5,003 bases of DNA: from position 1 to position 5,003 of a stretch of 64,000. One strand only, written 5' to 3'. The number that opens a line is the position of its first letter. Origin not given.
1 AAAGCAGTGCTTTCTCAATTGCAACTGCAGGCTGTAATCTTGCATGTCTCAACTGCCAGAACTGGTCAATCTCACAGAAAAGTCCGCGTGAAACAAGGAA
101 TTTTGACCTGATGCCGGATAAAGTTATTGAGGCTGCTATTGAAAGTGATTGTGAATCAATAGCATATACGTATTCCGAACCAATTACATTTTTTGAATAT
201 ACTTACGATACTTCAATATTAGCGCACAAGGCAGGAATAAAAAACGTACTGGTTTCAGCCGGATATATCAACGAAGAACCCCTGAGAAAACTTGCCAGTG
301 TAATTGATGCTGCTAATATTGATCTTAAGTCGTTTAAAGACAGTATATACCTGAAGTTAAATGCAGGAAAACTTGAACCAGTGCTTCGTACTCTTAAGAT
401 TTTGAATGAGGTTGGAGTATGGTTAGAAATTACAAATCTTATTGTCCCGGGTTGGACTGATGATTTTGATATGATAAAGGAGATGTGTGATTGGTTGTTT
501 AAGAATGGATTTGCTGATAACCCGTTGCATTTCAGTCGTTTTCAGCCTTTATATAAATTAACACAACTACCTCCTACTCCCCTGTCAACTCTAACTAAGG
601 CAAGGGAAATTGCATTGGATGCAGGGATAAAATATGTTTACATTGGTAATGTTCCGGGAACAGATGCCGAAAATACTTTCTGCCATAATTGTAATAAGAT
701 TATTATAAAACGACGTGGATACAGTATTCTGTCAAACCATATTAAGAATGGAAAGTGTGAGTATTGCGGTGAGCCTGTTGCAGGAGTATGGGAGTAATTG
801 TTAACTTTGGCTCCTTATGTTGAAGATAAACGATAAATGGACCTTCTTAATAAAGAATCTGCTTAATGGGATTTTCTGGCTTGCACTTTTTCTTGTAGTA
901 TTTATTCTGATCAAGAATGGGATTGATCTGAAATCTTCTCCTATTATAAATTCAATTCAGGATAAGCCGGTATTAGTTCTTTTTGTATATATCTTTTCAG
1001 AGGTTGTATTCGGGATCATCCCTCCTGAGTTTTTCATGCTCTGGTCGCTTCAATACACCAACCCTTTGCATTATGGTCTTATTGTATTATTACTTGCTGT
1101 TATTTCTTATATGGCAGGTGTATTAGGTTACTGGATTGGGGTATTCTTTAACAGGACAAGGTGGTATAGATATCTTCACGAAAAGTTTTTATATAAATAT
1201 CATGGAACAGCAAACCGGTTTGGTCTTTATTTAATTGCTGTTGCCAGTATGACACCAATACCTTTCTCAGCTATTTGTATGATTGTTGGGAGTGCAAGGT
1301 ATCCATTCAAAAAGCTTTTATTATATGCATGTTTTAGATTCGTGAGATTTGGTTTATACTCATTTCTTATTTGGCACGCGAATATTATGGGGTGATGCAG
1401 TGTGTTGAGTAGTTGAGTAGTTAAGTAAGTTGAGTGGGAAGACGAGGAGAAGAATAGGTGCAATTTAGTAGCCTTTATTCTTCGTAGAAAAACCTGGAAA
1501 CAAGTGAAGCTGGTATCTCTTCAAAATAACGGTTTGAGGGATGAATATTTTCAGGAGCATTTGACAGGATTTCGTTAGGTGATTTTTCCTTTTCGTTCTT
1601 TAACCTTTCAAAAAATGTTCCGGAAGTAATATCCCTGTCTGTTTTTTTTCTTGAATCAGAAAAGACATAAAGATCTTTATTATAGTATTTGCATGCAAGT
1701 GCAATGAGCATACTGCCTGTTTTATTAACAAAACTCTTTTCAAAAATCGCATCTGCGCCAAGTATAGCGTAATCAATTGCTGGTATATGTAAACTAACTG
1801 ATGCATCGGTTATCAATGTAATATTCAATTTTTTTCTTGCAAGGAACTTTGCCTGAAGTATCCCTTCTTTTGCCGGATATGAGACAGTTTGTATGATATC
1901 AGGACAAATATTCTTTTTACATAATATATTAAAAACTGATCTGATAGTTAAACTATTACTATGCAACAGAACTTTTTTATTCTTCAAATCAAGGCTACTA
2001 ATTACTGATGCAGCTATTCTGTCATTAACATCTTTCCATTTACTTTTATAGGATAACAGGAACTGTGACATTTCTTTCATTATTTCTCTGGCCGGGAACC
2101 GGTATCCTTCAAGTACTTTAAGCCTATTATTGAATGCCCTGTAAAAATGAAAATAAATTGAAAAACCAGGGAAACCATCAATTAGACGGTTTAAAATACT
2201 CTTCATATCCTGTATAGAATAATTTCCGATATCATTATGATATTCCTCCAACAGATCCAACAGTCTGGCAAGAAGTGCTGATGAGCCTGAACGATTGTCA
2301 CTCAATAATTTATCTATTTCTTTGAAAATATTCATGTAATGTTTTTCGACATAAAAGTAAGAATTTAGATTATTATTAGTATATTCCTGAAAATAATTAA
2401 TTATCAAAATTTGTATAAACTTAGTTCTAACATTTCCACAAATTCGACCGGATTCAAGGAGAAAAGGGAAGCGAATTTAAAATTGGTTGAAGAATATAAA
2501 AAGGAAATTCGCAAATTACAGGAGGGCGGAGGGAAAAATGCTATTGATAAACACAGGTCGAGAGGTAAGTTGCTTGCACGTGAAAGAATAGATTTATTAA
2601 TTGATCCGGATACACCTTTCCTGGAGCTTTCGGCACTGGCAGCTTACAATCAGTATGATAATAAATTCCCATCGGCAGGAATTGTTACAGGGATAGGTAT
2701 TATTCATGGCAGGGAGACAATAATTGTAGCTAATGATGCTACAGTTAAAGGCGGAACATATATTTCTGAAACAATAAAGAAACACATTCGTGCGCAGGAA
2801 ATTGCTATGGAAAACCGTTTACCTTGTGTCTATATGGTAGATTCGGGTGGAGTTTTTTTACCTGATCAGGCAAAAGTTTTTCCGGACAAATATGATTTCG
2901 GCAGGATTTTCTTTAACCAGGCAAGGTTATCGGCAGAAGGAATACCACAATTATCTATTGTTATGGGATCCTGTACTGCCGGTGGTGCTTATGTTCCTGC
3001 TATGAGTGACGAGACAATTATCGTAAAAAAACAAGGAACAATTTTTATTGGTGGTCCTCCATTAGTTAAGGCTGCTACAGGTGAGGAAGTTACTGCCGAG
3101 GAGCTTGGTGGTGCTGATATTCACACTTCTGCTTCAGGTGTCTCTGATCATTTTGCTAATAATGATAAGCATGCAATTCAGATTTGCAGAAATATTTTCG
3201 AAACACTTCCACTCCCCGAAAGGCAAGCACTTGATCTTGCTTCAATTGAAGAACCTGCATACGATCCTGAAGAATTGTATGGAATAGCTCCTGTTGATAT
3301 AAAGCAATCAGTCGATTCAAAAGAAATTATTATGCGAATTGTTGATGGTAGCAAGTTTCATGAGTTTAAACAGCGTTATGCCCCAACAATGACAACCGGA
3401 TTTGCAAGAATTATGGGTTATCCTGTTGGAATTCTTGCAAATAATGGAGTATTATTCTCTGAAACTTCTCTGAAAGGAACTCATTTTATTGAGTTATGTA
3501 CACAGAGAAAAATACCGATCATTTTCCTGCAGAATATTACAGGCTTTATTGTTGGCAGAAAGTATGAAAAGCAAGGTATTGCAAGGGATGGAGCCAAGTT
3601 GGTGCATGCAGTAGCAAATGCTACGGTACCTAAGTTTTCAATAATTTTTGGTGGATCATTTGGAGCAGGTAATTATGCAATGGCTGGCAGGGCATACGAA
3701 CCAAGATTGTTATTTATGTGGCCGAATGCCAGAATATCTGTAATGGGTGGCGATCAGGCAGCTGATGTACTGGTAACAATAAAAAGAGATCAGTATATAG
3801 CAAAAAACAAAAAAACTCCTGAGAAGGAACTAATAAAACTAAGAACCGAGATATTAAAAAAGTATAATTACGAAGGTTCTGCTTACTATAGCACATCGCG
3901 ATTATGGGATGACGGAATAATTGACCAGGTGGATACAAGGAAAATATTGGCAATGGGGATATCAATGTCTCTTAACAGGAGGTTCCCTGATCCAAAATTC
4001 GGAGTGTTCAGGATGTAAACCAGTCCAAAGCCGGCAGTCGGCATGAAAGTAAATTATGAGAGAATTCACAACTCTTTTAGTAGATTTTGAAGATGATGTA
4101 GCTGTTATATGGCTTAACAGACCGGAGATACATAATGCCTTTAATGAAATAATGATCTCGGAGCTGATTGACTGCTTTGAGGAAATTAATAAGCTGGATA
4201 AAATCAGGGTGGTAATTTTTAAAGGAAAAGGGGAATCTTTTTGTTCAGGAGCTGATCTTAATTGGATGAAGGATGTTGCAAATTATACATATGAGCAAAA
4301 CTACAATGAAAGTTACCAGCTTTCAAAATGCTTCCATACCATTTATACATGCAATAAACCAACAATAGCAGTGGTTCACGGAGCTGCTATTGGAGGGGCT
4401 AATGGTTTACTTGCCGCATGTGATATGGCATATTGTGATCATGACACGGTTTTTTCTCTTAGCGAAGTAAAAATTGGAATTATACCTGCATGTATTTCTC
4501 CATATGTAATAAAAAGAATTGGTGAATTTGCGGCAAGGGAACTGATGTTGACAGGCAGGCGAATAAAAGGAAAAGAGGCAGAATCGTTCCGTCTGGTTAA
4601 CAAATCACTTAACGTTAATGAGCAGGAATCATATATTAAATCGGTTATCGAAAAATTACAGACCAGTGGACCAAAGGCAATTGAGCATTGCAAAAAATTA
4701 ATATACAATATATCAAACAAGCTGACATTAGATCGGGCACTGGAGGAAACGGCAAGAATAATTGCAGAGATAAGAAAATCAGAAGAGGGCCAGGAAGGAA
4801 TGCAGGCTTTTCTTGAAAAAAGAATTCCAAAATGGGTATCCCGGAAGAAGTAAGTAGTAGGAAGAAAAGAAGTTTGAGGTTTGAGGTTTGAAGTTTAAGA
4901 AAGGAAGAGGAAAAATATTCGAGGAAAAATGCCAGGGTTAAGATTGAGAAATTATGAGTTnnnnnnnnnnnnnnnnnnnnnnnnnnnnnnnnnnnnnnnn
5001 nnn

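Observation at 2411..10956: Leucine/isovalerate-type (liu-like) operon in which the archaeal thiolase/HMG-CoA-synthase/DUF35 complex occupies the place of HMG-CoA lyase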

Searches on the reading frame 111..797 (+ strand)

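Call 3: search_protein_families(library=pfam, proteins=[window:111-797:+])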
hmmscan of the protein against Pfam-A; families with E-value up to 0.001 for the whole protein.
window:111-797:+ (228 aa): 1 family
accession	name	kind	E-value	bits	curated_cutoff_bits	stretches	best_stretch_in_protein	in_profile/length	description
PF04055.27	Radical_SAM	-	1.2e-11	45.5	29.5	1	4-124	35-161/166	Radical SAM superfamily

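Call 4: search_protein_families(library=ncbifam, proteins=[window:111-797:+])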
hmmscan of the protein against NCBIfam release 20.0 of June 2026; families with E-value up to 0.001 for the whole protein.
window:111-797:+ (228 aa): 8 families
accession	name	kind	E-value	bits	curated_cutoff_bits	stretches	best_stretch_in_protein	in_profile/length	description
TIGR04337.1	AmmeMemoSam_rS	hypoth_equivalog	3.1e-76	256.5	220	1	1-228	105-334/349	AmmeMemoRadiSam system radical SAM enzyme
TIGR02493.1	PFLA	equivalog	2.3e-11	43.5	231.75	1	22-127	74-181/235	pyruvate formate-lyase-activating protein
TIGR04041.1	activase_YjjW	hypoth_equivalog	9.2e-10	38.4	250.2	1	38-130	133-225/276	YjjW family glycine radical enzyme activase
TIGR02494.1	PFLE_PFLC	subfamily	3e-06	26.7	174.35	1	23-132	133-242/293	glycyl-radical enzyme activating protein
NF008356.0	PRK11145.1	equivalog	3e-05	23.4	375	1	22-128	79-187/246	pyruvate formate lyase 1-activating protein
NF043069.1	T4HPD_activ_SAM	equivalog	0.00015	21.2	425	1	19-132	129-242/299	trans-4-hydroxy-L-proline dehydratase activase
TIGR04395.1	cutC_activ_rSAM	equivalog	0.00015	21.1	360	1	36-130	152-246/309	choline TMA-lyase-activating enzyme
NF033717.2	HPDL_rSAM_activ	equivalog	0.00074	18.9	420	0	17-144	134-264/311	4-hydroxyphenylacetate decarboxylase activase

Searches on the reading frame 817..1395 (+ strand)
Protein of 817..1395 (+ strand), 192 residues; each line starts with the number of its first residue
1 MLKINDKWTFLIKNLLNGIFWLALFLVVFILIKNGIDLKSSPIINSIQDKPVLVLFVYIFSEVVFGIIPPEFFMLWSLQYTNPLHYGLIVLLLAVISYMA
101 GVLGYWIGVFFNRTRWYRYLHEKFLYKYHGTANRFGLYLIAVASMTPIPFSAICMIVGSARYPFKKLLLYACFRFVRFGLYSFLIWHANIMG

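Call 3: search_protein_families(library=pfam, proteins=[window:817-1395:+])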
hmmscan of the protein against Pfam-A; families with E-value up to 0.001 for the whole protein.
window:817-1395:+ (192 aa): 1 family
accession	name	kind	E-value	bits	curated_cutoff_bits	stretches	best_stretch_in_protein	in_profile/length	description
PF09335.16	VTT_dom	-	3.3e-08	34.5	33.9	1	85-185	15-121/123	VTT domain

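Call 4: search_protein_families(library=ncbifam, proteins=[window:817-1395:+])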
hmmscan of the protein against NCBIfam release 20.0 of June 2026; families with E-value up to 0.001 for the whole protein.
window:817-1395:+ (192 aa): 0 families

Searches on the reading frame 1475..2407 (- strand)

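Call 3: search_protein_families(library=pfam, proteins=[window:1475-2407:-])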
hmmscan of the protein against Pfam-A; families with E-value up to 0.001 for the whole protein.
window:1475-2407:- (310 aa): 1 family
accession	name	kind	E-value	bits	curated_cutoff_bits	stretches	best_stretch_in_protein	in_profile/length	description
PF01008.23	IF-2B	-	6.7e-21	75.2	22.4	1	110-306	79-271/280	Initiation factor 2 subunit family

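Call 4: search_protein_families(library=ncbifam, proteins=[window:1475-2407:-])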
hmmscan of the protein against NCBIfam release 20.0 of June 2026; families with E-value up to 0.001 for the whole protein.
window:1475-2407:- (310 aa): 7 families
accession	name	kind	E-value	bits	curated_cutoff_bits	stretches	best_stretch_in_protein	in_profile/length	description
TIGR00524.1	eIF-2B_rel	subfamily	3.1e-14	52.8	185.85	1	154-306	138-294/303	S-methyl-5-thioribose-1-phosphate isomerase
NF004994.0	PRK06372.1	equivalog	4.7e-14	52.4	249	1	166-309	107-242/253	translation initiation factor IF-2B subunit delta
NF006210.0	PRK08335.1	equivalog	4.4e-13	49.1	339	1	130-254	97-222/275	translation initiation factor IF-2B subunit alpha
TIGR00511.1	ribulose_e2b2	equivalog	5.7e-11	42.2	314.1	1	145-300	118-273/301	ribose 1,5-bisphosphate isomerase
TIGR00512.1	salvage_mtnA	equivalog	2.6e-08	33.2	279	1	174-305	190-325/335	S-methyl-5-thioribose-1-phosphate isomerase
NF004326.0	PRK05720.1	subfamily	2.3e-07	29.9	271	1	159-304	182-331/358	s-methyl-5-thioribose-1-phosphate isomerase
NF004700.0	PRK06036.1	equivalog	0.00012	21.3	528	1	188-305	202-320/339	S-methyl-5-thioribose-1-phosphate isomerase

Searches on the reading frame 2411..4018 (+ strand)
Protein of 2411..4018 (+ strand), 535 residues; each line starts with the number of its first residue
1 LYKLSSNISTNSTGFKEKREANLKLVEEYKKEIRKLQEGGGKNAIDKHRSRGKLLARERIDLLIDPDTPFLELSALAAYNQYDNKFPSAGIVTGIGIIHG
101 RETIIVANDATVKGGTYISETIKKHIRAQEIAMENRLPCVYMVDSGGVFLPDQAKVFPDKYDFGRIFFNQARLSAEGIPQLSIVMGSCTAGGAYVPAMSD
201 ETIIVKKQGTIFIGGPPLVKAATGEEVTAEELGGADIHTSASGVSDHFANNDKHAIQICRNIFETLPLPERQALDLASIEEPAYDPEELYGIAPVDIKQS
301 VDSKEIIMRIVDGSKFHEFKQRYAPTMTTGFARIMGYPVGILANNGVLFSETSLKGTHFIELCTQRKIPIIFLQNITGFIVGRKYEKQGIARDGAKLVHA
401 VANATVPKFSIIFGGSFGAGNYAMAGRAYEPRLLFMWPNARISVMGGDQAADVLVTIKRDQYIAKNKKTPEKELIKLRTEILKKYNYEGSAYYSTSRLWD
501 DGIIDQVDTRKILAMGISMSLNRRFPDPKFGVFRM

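Call 3: search_protein_families(library=pfam, proteins=[window:2411-4018:+])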
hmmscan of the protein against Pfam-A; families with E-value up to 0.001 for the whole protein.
window:2411-4018:+ (535 aa): 2 families
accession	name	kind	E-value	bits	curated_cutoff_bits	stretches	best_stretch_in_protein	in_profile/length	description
PF01039.27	Carboxyl_trans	-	6.2e-149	497.2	22.3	1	47-531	1-491/493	Carboxyl transferase domain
PF03255.19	ACCA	-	5.4e-07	29.5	23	0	355-456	135-232/310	Acetyl co-enzyme A carboxylase carboxyltransferase-like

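Call 4: search_protein_families(library=ncbifam, proteins=[window:2411-4018:+])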
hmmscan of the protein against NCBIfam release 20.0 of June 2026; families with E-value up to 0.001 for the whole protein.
window:2411-4018:+ (535 aa): 7 families
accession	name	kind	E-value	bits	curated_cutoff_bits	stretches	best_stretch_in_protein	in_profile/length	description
TIGR01117.1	mmdA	subfamily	1.2e-95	321.3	998.8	1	25-524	2-499/512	methylmalonyl-CoA decarboxylase subunit alpha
NF041504.1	AccA_sub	subfamily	3.4e-10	39.8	300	1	344-465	71-189/257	carboxyltransferase subunit alpha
NF004344.0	PRK05724.1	equivalog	3.7e-06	26.4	357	0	354-456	138-236/319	acetyl-CoA carboxylase carboxyltransferase subunit alpha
TIGR03133.1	malonate_beta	equivalog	7.6e-06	25.4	278.15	1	56-226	8-186/274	biotin-independent malonate decarboxylase subunit beta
TIGR00513.1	accA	equivalog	1.2e-05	24.8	319.3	0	350-454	134-234/321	acetyl-CoA carboxylase carboxyl transferase subunit alpha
NF005530.0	PRK07189.1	equivalog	2.6e-05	23.5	228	1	54-226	16-196/303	biotin-independent malonate decarboxylase subunit beta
TIGR00515.1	accD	equivalog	8.4e-05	22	317.45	0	90-226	109-242/285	acetyl-CoA carboxylase, carboxyltransferase subunit beta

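Call 13: search_solved_structures(query=window:2411-4018:+, max_evalue=1e-20)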
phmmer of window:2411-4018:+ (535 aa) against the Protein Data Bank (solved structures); distinct sequences matched with E-value up to 1e-20: 46.
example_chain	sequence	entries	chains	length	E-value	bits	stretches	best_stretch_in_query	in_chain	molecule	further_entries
9tps_A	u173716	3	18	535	1.2e-209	700.6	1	1-535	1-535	Propionyl CoA carboxylase beta subunit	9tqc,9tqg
8j4z_J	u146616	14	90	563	1.1e-205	687.5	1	15-535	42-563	Methylcrotonoyl-CoA carboxylase beta chain, mitochondrial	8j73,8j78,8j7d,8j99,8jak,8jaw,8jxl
3u9r_B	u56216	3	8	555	2.3e-202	676.6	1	6-535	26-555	Methylcrotonyl-CoA carboxylase, beta-subunit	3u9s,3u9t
4q0g_A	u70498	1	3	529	8.1e-199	664.9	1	22-535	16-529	Probable acetyl-/propionyl-CoA carboxylase (Beta subunit) AccD1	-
9yx0_G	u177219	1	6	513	1.1e-196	657.9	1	18-535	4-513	Carboxyl transferase domain protein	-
8rth_B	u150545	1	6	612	3.2e-184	616.8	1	13-535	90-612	methylcrotonoyl-CoA carboxylase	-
8f41_B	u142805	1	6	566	1.9e-176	591.1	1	47-517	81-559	3-methylcrotonyl-CoA carboxylase, beta-subunit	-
8f3d_A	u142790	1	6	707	2.5e-176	590.7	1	47-517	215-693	3-methylcrotonyl-CoA carboxylase beta-subunit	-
5ikl_B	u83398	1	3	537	8.3e-135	453.7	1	5-518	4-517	Geranyl-CoA carboxylase, beta-subunit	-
1vrg_A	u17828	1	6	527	1.2e-80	275.1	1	25-518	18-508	propionyl-CoA carboxylase, beta subunit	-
1on3_A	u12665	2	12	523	7.8e-78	265.8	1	26-528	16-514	Methylmalonyl-CoA carboxyltransferase 12S subunit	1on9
3ibb_A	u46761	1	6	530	1.3e-73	251.9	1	28-524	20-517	Propionyl-CoA carboxylase complex B subunit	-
3n6r_B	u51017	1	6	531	1.5e-73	251.6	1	27-454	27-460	Propionyl-CoA carboxylase, beta subunit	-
3iav_A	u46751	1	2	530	1.7e-73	251.4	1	28-524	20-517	Propionyl-CoA carboxylase complex B subunit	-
3ib9_A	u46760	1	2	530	1.8e-73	251.3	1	28-524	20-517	Propionyl-CoA carboxylase complex B subunit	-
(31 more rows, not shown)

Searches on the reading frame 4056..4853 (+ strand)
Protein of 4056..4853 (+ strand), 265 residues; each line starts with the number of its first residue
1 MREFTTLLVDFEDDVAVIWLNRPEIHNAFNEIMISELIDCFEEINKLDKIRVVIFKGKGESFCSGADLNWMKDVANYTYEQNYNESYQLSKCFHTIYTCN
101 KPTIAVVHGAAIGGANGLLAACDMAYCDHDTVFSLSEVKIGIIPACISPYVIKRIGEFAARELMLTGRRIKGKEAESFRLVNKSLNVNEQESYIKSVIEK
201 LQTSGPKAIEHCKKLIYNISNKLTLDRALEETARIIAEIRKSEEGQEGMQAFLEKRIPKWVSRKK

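Call 3: search_protein_families(library=pfam, proteins=[window:4056-4853:+])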
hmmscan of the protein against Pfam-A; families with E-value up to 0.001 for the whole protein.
window:4056-4853:+ (265 aa): 2 families
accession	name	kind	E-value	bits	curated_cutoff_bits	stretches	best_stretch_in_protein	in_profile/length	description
PF00378.25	ECH_1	-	1.1e-55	189.1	27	1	11-261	2-249/251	Enoyl-CoA hydratase/isomerase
PF16113.10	ECH_2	-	3.8e-33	115.8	27.2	1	16-182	2-169/335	Enoyl-CoA hydratase/isomerase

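Call 4: search_protein_families(library=ncbifam, proteins=[window:4056-4853:+])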
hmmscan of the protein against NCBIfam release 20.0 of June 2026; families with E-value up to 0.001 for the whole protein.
window:4056-4853:+ (265 aa): 72 families (the best 25 are shown)
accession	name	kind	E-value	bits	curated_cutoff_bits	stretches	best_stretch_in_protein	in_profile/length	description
NF004227.0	PRK05674.1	equivalog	1e-72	245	426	1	1-264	1-265/271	gamma-carboxygeranoyl-CoA hydratase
NF005675.0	PRK07468.1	equivalog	1.5e-66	224.8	350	1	4-261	3-260/262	crotonase/enoyl-CoA hydratase family protein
NF004794.0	PRK06142.1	equivalog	3.2e-47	161.5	308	1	1-260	2-270/273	crotonase/enoyl-CoA hydratase family protein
NF051848.1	EnCoAHydtEchA19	equivalog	4.8e-47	160.7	400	1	7-263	2-258/258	enoyl-CoA hydratase EchA19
NF005879.0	PRK07827.1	equivalog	1.2e-46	159.1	283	1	8-261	10-260/261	enoyl-CoA hydratase family protein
NF006008.0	PRK08139.1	equivalog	2.1e-45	155.3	313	1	5-262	11-265/266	enoyl-CoA hydratase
NF006588.0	PRK09120.1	equivalog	2.4e-44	151.6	276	1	3-256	6-263/276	p-hydroxycinnamoyl CoA hydratase/lyase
NF005804.0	PRK07659.1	equivalog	1.3e-43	149.4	311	1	3-260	4-257/260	enoyl-CoA hydratase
NF005803.0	PRK07658.1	equivalog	2.1e-43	148.6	313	1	7-261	4-255/257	enoyl-CoA hydratase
NF005498.0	PRK07112.1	equivalog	3.1e-43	148.1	250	1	3-255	5-250/258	enoyl-CoA hydratase/isomerase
NF005073.0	PRK06495.1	subfamily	7.1e-43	146.7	296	1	5-262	4-256/257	enoyl-CoA hydratase/isomerase family protein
NF046063.1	oxepin_alt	equivalog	3.2e-41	141.5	300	1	10-258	5-253/254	oxepin-CoA hydrolase, alternative type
NF004475.0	PRK05809.1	subfamily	8.9e-41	140.1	394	1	3-260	2-257/260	short-chain-enoyl-CoA hydratase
NF006007.0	PRK08138.1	subfamily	8.1e-40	136.8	355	1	11-261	14-259/261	enoyl-CoA hydratase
NF006109.0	PRK08260.1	subfamily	1.5e-39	136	320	1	3-263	2-278/296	enoyl-CoA hydratase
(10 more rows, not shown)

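Call 15: search_solved_structures(query=window:4056-4853:+, max_evalue=1e-25)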
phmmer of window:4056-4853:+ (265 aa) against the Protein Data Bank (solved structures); distinct sequences matched with E-value up to 1e-25: 28.
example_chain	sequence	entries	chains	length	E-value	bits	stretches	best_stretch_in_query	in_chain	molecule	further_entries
3i47_A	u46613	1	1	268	4.6e-54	186.8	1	5-260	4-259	Enoyl CoA hydratase/isomerase (Crotonase)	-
4kpk_A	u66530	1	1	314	4.2e-53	183.7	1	13-261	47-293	Enoyl-CoA hydratase/isomerase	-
1uiy_A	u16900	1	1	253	2.5e-43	151.6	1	13-259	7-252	Enoyl-CoA Hydratase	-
4k3w_A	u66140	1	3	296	1.5e-37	132.7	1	5-261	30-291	Enoyl-CoA hydratase/isomerase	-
5zai_A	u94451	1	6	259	6.8e-33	117.4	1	3-260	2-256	3-hydroxypropionyl-coenzyme A dehydratase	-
4zu2_A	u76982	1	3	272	6.3e-32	114.3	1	5-261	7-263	Putative isohexenylglutaconyl-CoA hydratase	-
3pea_A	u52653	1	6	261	7.8e-31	110.7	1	7-261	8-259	Enoyl-CoA hydratase/isomerase family protein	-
3r9t_A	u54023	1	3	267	2.2e-29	106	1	8-263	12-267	EchA1_1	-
3r9s_A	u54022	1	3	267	3e-29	105.5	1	8-263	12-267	Carnitinyl-CoA dehydratase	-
2ej5_A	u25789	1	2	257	3.9e-29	105.1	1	6-259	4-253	Enoyl-CoA hydratase subunit II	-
5xzd_A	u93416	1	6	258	8.1e-29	104.1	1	4-258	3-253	Enoyl-CoA hydratase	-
9qwv_A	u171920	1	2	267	2.4e-28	102.5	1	15-260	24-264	Enoyl-CoA hydratase, mitochondrial, putative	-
3oc7_A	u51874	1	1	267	4.6e-28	101.6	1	15-262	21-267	Enoyl-CoA hydratase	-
4knp_A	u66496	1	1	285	5.5e-28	101.4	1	15-262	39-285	enoyl-CoA hydratase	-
3r0o_A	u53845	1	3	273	6.8e-28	101.1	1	8-263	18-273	Carnitinyl-CoA dehydratase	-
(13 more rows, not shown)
